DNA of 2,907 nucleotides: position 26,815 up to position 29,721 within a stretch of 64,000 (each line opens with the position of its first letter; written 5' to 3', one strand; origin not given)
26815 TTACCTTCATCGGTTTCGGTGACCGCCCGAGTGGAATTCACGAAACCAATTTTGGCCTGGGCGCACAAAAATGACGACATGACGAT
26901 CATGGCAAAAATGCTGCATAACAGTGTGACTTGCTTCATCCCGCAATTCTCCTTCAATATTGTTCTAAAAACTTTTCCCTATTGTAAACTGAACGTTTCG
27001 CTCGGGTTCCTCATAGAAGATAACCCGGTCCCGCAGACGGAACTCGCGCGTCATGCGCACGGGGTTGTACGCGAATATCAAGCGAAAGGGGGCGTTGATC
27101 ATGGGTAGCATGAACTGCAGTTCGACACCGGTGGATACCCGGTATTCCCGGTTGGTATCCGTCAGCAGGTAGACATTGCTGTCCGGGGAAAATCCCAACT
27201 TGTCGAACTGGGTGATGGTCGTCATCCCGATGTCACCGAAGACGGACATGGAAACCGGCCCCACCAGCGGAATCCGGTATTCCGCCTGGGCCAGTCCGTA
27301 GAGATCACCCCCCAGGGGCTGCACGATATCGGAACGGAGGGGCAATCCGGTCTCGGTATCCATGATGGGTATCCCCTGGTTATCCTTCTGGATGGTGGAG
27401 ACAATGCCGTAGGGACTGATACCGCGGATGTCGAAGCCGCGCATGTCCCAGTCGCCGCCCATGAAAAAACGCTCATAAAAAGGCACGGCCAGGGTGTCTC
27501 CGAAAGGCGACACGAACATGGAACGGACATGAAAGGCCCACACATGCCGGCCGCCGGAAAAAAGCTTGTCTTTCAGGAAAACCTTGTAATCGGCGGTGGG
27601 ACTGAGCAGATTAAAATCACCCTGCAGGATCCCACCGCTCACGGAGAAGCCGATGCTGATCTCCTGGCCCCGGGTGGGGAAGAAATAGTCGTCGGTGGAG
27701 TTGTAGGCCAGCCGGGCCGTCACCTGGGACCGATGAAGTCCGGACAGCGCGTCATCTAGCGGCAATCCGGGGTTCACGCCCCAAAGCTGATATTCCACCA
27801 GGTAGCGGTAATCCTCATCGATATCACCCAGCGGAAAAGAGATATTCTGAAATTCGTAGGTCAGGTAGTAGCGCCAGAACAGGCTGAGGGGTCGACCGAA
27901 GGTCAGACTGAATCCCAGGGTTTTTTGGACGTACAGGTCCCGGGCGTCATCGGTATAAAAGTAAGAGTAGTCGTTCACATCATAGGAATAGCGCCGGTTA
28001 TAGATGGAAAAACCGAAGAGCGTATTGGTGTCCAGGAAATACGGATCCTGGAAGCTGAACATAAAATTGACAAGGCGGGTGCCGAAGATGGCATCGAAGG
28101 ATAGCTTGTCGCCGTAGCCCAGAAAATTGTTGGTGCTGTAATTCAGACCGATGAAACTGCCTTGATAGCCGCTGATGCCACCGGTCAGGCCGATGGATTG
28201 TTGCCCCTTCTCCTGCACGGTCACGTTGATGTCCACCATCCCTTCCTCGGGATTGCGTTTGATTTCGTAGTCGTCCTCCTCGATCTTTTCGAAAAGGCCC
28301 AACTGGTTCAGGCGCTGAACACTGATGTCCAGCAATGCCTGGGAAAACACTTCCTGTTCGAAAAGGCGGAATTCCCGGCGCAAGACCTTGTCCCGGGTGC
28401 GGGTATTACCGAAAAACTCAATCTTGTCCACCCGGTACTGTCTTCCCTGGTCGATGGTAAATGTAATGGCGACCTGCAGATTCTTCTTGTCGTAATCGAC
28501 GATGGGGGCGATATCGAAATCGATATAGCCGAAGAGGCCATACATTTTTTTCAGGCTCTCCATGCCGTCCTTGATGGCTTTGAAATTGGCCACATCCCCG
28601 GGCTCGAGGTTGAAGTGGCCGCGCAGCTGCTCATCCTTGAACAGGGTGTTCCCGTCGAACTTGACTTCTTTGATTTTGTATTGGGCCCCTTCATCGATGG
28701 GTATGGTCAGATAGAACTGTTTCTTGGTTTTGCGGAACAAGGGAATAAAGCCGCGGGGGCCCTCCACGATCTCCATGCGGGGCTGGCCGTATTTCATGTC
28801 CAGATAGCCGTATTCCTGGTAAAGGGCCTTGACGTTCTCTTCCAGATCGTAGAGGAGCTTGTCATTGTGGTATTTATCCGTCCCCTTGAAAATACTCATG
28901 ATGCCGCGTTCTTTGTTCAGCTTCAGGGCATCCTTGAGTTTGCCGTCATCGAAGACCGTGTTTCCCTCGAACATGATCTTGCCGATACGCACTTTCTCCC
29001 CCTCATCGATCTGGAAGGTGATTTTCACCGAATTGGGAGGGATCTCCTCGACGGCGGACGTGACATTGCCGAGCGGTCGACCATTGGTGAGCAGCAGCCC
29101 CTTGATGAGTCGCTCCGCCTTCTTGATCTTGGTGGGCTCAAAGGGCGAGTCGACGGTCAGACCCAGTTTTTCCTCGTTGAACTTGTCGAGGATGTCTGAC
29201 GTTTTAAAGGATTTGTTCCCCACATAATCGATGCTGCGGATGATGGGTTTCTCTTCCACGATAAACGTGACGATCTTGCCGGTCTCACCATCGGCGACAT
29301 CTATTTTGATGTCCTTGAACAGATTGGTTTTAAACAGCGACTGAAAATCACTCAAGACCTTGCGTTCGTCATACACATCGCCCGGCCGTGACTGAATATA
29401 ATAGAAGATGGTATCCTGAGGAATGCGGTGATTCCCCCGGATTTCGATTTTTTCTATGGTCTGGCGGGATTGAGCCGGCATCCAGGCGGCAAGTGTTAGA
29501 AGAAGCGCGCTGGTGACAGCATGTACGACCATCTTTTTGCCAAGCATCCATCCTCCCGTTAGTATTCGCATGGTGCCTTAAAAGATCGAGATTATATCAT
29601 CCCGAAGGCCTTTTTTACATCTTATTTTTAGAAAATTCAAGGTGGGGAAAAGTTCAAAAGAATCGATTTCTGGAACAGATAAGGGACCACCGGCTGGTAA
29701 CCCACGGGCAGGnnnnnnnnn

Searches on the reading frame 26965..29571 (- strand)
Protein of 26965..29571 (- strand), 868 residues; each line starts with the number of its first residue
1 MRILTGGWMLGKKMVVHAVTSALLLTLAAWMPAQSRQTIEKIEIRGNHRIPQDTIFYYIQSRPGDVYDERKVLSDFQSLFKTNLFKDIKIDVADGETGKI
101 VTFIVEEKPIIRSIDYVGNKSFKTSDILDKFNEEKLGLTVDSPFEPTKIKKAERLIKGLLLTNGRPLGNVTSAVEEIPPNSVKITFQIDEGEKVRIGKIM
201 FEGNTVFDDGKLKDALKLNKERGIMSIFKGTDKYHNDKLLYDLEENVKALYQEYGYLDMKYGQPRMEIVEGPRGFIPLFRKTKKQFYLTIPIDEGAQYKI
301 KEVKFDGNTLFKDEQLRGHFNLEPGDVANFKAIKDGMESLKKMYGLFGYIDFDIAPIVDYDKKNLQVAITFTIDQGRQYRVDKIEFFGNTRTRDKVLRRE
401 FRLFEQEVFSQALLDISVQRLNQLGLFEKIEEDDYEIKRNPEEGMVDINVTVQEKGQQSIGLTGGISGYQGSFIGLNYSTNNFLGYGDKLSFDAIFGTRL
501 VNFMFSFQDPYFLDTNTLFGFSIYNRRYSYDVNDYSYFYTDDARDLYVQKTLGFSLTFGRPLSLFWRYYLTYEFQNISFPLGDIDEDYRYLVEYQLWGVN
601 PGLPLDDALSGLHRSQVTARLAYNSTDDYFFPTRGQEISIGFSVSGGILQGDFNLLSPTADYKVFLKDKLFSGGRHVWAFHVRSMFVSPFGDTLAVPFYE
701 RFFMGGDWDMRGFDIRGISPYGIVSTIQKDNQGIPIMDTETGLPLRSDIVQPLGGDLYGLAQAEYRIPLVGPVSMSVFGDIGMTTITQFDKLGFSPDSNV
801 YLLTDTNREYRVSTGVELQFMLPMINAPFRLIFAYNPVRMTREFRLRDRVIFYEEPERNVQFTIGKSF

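Call 53: search_protein_families(library=ncbifam, proteins=[window:26965-29571:-], max_evalue=0.00001)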
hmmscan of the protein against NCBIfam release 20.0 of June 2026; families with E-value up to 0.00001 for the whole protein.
window:26965-29571:- (868 aa): 6 families
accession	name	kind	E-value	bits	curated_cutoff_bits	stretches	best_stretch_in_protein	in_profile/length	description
TIGR03303.1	OM_YaeT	equivalog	3.5e-149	498.5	297.15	1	38-835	2-720/741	outer membrane protein assembly factor BamA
NF008287.0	PRK11067.1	subfamily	2.7e-77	260.8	1181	1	19-835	7-779/802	outer membrane protein assembly factor BamA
NF052279.1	lipo_TamL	exception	1.7e-20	73.1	400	1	674-782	576-666/747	translocation and assembly module lipoprotein TamL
NF058613.1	OMPAssmBamADein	equivalog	2e-16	59.2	1050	1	299-495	332-522/857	outer membrane protein assembly factor BamA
NF047950.2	ATportTamA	equivalog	6e-11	41.6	625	0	283-490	81-291/569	autotransporter assembly complex protein TamA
TIGR00992.1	3a0901s03IAP75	subfamily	7.8e-10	37.6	1163.25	1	332-533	224-446/718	IAP75 family chloroplast envelope protein translocase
